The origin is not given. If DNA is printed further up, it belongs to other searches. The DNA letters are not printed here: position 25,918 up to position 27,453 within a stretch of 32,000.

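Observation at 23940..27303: DUF2130-like nuclease-fold protein paired with a stand-alone OLD-family nuclease: a possible two-gene system unlike Gabija, PARIS or retron-OLD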

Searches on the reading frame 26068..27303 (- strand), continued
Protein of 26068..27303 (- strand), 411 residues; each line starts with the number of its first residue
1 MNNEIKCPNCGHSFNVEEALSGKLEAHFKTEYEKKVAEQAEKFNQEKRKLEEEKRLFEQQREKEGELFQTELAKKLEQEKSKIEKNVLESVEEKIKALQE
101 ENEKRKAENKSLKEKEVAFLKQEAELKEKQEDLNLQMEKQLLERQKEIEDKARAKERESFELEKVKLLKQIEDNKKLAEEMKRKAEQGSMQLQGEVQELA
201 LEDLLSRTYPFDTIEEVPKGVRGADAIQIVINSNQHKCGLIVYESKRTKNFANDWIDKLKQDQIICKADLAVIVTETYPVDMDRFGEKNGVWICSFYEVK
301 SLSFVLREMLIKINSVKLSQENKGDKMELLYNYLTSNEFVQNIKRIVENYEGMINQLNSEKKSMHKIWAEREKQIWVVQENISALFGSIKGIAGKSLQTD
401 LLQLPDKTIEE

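Call 70: search_dna_similar(query=window:26068-27303:-, collection=phages, mode=protein, max_rows=30, max_evalue=1e-10)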
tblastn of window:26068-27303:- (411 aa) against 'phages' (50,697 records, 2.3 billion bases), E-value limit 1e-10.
Records with a match: 7; places in all: 7; records where one place covers at least 80% of the query: 7.
Best place of each record, by identity: <60% 7.
By first word of the organism name: Bacteriophage 7.
By host as written in the record: Helicobacter heilmannii 6; Helicobacter heilmannii ASB1.4 1.
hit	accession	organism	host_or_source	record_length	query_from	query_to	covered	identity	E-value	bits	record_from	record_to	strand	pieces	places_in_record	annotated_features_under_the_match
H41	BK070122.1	Bacteriophage sp.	Helicobacter heilmannii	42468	1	397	97%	35.5%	2e-61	220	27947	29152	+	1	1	hypothetical protein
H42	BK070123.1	Bacteriophage sp.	Helicobacter heilmannii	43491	1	397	97%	35.5%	2e-61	220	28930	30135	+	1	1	hypothetical protein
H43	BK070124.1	Bacteriophage sp.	Helicobacter heilmannii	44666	1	397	97%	35.5%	2e-61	220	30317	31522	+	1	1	hypothetical protein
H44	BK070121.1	Bacteriophage sp.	Helicobacter heilmannii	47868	1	397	97%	35.5%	2e-61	220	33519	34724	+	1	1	hypothetical protein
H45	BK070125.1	Bacteriophage sp.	Helicobacter heilmannii ASB1.4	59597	1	397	97%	35.5%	2e-61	220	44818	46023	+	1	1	hypothetical protein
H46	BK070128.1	Bacteriophage sp.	Helicobacter heilmannii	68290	1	397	97%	35.5%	2e-61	220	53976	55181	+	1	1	hypothetical protein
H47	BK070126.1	Bacteriophage sp.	Helicobacter heilmannii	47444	1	397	97%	35.5%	2e-61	220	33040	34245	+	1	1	hypothetical protein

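Call 71: get_annotated_region(hit=H1, flank=5000)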
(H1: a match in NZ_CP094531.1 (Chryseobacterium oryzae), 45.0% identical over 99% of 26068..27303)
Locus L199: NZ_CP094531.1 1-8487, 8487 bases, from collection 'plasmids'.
description: Chryseobacterium oryzae strain ADR-1 plasmid unnamed2, complete sequence
organism: Chryseobacterium oryzae (NCBI taxid 2929799)
taxonomy: Bacteria; Bacteroidota; Flavobacteriia; Flavobacteriales; Weeksellaceae; Chryseobacterium; Chryseobacterium oryzae
host: -; source: Single cell,Andong Sikhe (Andong rice punch); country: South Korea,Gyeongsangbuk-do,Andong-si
typing (MOB-suite, as given by PLSDB): non-mobilizable
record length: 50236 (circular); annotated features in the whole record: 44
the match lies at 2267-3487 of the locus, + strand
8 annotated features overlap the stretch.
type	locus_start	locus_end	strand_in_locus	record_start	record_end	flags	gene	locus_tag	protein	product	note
CDS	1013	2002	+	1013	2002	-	-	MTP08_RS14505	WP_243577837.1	WYL domain-containing protein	-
CDS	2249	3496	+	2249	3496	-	-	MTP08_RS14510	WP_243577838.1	DUF2130 domain-containing protein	-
CDS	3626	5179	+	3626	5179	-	-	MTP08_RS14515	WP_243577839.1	class I SAM-dependent DNA methyltransferase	-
CDS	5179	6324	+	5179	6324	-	-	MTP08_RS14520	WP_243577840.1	restriction endonuclease subunit S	-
CDS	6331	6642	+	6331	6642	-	-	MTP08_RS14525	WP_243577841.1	hypothetical protein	-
CDS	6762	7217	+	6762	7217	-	-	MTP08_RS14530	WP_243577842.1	helix-turn-helix domain-containing protein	-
CDS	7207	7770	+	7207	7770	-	-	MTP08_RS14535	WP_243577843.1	PIN domain-containing protein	-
CDS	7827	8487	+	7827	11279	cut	-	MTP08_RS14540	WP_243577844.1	DEAD/DEAH box helicase family protein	-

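Call 72: get_annotated_region(hit=H3, flank=5000)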
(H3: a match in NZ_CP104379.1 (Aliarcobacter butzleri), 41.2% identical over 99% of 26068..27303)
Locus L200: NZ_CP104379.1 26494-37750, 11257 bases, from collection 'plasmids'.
description: Aliarcobacter butzleri strain P1100 plasmid p63_DSM_105472, complete sequence
organism: Aliarcobacter butzleri (NCBI taxid 28197)
taxonomy: Bacteria; Campylobacterota; Epsilonproteobacteria; Campylobacterales; Arcobacteraceae; Aliarcobacter; Aliarcobacter butzleri
host: -; source: poultry meat; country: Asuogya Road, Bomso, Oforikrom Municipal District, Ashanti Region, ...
typing (MOB-suite, as given by PLSDB): non-mobilizable
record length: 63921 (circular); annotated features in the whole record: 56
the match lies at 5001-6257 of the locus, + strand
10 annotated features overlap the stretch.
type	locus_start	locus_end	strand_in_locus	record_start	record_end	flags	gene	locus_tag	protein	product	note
CDS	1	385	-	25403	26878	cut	-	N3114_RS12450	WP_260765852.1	DUF2779 domain-containing protein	-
CDS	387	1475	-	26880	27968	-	-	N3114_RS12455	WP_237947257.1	PD-(D/E)XK nuclease family protein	-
CDS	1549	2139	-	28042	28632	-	-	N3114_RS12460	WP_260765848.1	DnaB helicase C-terminal domain-containing protein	-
CDS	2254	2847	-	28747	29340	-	-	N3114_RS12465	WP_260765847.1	hypothetical protein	-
CDS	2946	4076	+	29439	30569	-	-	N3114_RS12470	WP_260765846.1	hypothetical protein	-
CDS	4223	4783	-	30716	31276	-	-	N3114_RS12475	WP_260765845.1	recombinase family protein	GO:0006310 - DNA recombination [Evidence IEA]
CDS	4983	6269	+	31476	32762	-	-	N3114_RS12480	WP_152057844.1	DUF2130 domain-containing protein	-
CDS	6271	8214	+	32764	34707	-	-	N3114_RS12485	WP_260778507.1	ATP-dependent endonuclease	-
CDS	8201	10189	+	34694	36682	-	-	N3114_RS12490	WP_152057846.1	UvrD-helicase domain-containing protein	-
CDS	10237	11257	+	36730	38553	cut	-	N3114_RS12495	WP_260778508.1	site-specific DNA-methyltransferase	GO:0006306 - DNA methylation [Evidence IEA]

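Call 73: get_annotated_region(hit=H4, flank=5000)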
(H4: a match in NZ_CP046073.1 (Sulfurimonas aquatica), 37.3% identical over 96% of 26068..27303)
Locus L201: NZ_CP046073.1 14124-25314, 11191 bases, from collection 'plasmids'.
description: Sulfurimonas aquatica strain H1576 plasmid pSULFM1, complete sequence
organism: Sulfurimonas aquatica (NCBI taxid 2672570)
taxonomy: Bacteria; Campylobacterota; Epsilonproteobacteria; Campylobacterales; Sulfurimonadaceae; Sulfurimonas; Sulfurimonas aquatica
host: -; source: cell culture,lake water; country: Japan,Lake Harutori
typing (MOB-suite, as given by PLSDB): non-mobilizable
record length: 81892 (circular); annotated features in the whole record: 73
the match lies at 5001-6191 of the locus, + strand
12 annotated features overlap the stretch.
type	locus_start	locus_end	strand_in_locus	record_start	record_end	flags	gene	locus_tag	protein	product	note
CDS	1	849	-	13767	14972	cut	-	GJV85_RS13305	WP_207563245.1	Fic family protein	-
CDS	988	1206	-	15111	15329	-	-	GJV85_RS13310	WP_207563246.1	XRE family transcriptional regulator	-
CDS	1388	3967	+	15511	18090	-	-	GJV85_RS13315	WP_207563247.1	hypothetical protein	-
CDS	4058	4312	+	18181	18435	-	-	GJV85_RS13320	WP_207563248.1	WGR domain-containing protein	-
CDS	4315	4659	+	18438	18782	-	-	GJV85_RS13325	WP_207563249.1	hypothetical protein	-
CDS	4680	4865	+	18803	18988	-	-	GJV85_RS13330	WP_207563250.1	hypothetical protein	-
CDS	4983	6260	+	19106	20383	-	-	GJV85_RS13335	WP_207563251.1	DUF2130 domain-containing protein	-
CDS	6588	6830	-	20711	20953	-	-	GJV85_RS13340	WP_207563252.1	helix-turn-helix transcriptional regulator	-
CDS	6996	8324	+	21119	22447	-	-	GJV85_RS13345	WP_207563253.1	hypothetical protein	-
CDS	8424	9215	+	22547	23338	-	-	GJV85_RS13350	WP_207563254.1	hypothetical protein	-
CDS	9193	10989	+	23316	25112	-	-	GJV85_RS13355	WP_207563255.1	caspase family protein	GO:0006508 - proteolysis [Evidence IEA]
CDS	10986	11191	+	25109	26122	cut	-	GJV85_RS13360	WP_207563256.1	LPP20 family lipoprotein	-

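Call 74: get_annotated_region(hit=H6, flank=5000)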
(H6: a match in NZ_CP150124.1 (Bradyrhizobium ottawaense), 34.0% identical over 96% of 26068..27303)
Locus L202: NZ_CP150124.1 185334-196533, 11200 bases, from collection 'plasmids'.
description: Bradyrhizobium ottawaense strain OM27 plasmid pBoOM27, complete sequence
organism: Bradyrhizobium ottawaense (NCBI taxid 931866)
taxonomy: Bacteria; Pseudomonadota; Alphaproteobacteria; Hyphomicrobiales; Nitrobacteraceae; Bradyrhizobium; Bradyrhizobium ottawaense
host: -; source: -; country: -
typing (MOB-suite, as given by PLSDB): conjugative; replicon rep_cluster_506; relaxase MOBP; mating-pair formation MPF_T
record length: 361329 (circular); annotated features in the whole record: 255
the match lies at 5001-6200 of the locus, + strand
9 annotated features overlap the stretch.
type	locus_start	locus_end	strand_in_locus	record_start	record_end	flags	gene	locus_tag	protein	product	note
CDS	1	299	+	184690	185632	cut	-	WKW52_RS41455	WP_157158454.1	IS630 family transposase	-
CDS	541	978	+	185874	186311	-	-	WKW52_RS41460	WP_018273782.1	hypothetical protein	-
CDS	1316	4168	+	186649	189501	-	-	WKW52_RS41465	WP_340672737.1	TrlF family AAA-like ATPase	-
CDS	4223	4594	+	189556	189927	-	-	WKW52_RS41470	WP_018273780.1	type II toxin-antitoxin system RelE/ParE family toxin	-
CDS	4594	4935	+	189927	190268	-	-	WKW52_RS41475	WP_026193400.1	helix-turn-helix transcriptional regulator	-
CDS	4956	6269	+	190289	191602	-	-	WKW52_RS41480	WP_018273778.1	DUF2130 domain-containing protein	-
CDS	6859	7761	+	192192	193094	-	-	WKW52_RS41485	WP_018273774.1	hypothetical protein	-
CDS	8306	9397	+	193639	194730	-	-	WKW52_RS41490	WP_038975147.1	hypothetical protein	-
CDS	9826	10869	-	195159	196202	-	-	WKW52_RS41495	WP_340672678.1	IS110 family transposase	-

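Call 75: get_annotated_region(hit=H2, flank=5000)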
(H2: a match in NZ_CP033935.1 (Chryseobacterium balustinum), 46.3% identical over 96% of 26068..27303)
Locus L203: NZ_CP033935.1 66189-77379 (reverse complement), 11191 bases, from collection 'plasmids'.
description: Chryseobacterium balustinum strain KC_1863 plasmid unnamed, complete sequence
organism: Chryseobacterium balustinum (NCBI taxid 246)
taxonomy: Bacteria; Bacteroidota; Flavobacteriia; Flavobacteriales; Weeksellaceae; Chryseobacterium; Chryseobacterium balustinum
host: -; source: fish,pure isolate,blood; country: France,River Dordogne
typing (MOB-suite, as given by PLSDB): non-mobilizable
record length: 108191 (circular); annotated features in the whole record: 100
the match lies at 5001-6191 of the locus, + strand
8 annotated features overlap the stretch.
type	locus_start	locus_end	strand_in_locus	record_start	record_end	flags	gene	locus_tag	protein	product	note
CDS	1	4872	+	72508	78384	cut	-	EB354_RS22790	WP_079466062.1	DEAD/DEAH box helicase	-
CDS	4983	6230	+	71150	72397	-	-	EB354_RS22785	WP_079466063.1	DUF2130 domain-containing protein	-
CDS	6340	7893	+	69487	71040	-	-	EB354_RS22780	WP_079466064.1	class I SAM-dependent DNA methyltransferase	-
CDS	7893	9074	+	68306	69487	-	-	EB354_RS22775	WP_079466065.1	restriction endonuclease subunit S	GO:0006304 - DNA modification [Evidence IEA]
CDS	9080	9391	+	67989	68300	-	-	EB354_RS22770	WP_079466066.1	hypothetical protein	-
CDS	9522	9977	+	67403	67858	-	-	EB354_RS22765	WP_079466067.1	helix-turn-helix domain-containing protein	-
CDS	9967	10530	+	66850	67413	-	-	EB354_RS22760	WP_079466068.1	PIN domain-containing protein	-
CDS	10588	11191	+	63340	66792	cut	-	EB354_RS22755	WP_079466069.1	DEAD/DEAH box helicase family protein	-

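Call 76: get_annotated_region(hit=H16, flank=5000)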
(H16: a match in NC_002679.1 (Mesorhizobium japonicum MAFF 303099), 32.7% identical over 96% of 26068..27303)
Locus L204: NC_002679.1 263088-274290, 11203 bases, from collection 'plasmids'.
description: Mesorhizobium japonicum MAFF 303099 plasmid pMLa, complete sequence
organism: Mesorhizobium japonicum MAFF 303099 (NCBI taxid 266835)
taxonomy: Bacteria; Pseudomonadota; Alphaproteobacteria; Hyphomicrobiales; Phyllobacteriaceae; Mesorhizobium; Mesorhizobium japonicum; Mesorhizobium japonicum MAFF 303099
host: -; source: -; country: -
typing (MOB-suite, as given by PLSDB): conjugative; relaxase MOBP,MOBP; mating-pair formation MPF_T
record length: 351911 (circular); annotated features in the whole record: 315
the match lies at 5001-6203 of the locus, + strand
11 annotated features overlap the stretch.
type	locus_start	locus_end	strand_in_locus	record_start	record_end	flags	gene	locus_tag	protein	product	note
CDS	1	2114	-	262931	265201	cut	-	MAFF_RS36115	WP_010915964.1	relaxase/mobilization nuclease domain-containing protein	-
CDS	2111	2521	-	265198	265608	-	-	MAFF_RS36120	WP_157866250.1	hypothetical protein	-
CDS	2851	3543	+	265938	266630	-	-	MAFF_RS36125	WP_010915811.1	ParA family protein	-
CDS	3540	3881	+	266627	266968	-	-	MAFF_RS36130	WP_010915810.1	hypothetical protein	-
CDS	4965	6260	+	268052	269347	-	-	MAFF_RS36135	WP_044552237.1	DUF2130 domain-containing protein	-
CDS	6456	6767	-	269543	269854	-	-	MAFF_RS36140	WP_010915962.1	DUF736 domain-containing protein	-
CDS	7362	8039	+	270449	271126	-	-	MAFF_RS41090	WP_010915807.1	hypothetical protein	-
CDS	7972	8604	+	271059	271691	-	-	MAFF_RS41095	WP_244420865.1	hypothetical protein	-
CDS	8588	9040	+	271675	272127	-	-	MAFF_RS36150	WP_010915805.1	hypothetical protein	-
CDS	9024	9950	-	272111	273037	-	-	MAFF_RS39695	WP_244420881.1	zincin-like metallopeptidase domain-containing protein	-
CDS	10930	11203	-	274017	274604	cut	-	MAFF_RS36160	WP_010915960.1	hypothetical protein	-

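Call 77: get_annotated_region(hit=H36, flank=5000)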
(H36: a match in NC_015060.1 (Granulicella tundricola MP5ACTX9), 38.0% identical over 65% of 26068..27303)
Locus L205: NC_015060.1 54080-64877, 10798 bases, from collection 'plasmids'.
description: Granulicella tundricola MP5ACTX9 plasmid pACIX905, complete sequence
organism: Granulicella tundricola MP5ACTX9 (NCBI taxid 1198114)
taxonomy: Bacteria; Acidobacteriota; Terriglobia; Terriglobales; Acidobacteriaceae; Granulicella; Granulicella tundricola; Granulicella tundricola MP5ACTX9
host: -; source: -; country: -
typing (MOB-suite, as given by PLSDB): conjugative; replicon rep_cluster_93; relaxase MOBF; mating-pair formation MPF_T
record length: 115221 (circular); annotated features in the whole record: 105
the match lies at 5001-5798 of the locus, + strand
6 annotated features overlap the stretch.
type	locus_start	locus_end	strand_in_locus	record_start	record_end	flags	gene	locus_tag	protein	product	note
CDS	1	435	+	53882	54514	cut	-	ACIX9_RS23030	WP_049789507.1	NYN domain-containing protein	-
CDS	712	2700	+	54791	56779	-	-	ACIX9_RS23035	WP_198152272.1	EAL domain-containing protein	-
CDS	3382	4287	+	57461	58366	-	-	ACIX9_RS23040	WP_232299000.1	alpha/beta hydrolase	-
CDS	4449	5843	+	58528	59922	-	-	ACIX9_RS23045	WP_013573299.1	DUF2130 domain-containing protein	-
CDS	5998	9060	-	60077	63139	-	-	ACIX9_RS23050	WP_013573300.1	NB-ARC domain-containing protein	-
CDS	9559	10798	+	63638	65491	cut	-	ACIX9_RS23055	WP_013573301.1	AAA family ATPase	-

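Call 78: get_annotated_region(hit=H41, flank=5000)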
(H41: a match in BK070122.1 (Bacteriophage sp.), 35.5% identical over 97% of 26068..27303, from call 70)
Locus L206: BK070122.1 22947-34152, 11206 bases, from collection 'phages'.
description: TPA_asm: Bacteriophage sp. isolate Hheilmannii35817_11 prophage genomic sequence.
organism: Bacteriophage sp. (NCBI taxid 38018)
taxonomy: Viruses
host: Helicobacter heilmannii; source: -; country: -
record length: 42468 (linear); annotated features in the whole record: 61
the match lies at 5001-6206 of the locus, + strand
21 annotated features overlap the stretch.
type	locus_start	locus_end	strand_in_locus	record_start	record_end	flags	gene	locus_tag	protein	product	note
CDS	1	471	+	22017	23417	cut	-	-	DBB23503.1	hypothetical protein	-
CDS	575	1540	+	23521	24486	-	-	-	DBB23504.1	hypothetical protein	-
CDS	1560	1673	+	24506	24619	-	-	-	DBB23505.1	hypothetical protein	-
CDS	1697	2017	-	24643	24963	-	-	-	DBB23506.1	hypothetical protein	-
CDS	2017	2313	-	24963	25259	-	-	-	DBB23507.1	hypothetical protein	-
CDS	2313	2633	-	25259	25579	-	-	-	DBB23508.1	hypothetical protein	-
CDS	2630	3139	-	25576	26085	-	-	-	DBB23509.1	hypothetical protein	-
CDS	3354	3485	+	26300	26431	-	-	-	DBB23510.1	hypothetical protein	-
CDS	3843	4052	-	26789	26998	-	-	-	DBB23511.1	hypothetical protein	-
CDS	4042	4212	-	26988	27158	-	-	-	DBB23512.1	hypothetical protein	-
CDS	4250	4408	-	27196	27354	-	-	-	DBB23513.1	hypothetical protein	-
CDS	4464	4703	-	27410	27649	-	-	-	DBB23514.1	Plasmid partitioning protein ParA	-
CDS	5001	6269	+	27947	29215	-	-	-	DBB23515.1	hypothetical protein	-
CDS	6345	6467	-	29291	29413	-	-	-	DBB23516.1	hypothetical protein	-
CDS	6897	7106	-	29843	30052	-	-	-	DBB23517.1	hypothetical protein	-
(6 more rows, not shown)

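Call 79: get_annotated_region(hit=H27, flank=5000)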
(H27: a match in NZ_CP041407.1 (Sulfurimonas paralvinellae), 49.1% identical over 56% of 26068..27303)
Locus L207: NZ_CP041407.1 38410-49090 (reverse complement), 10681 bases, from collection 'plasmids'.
description: Sulfurimonas paralvinellae strain GO25 plasmid unnamed, complete sequence
organism: Sulfurimonas paralvinellae (NCBI taxid 317658)
taxonomy: Bacteria; Campylobacterota; Epsilonproteobacteria; Campylobacterales; Sulfurimonadaceae; Sulfurimonas; Sulfurimonas paralvinellae
host: -; source: polychaetes,hydrothermal vent polychaetes; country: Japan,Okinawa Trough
typing (MOB-suite, as given by PLSDB): non-mobilizable
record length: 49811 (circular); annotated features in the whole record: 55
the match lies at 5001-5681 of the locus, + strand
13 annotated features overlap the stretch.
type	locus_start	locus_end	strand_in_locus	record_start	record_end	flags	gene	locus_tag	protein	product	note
CDS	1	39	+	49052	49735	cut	-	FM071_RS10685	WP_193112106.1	ParA family protein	-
CDS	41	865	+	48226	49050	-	-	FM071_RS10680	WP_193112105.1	ParB/RepB/Spo0J family partition protein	GO:0007059 - chromosome segregation [Evidence IEA]; GO:0000910 - cytokinesis [Evidence IEA]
CDS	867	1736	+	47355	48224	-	-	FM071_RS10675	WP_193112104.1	hypothetical protein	-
CDS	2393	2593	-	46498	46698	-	-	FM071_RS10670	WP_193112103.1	helix-turn-helix domain-containing protein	-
CDS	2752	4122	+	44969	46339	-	-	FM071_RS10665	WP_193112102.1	hypothetical protein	-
CDS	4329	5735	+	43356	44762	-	-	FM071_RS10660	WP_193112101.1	DUF2130 domain-containing protein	-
CDS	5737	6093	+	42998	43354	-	-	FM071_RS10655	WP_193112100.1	gamma-glutamylcyclotransferase family protein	-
CDS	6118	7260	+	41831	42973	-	-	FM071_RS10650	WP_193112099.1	reverse transcriptase-like protein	-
CDS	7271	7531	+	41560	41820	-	-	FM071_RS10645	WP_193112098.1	hypothetical protein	-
CDS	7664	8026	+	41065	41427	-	-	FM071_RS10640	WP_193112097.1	winged helix-turn-helix domain-containing protein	-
CDS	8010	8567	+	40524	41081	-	-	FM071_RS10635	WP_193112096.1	hypothetical protein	-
CDS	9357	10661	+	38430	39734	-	-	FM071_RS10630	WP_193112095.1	hypothetical protein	-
CDS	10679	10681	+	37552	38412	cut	-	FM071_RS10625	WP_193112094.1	hypothetical protein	-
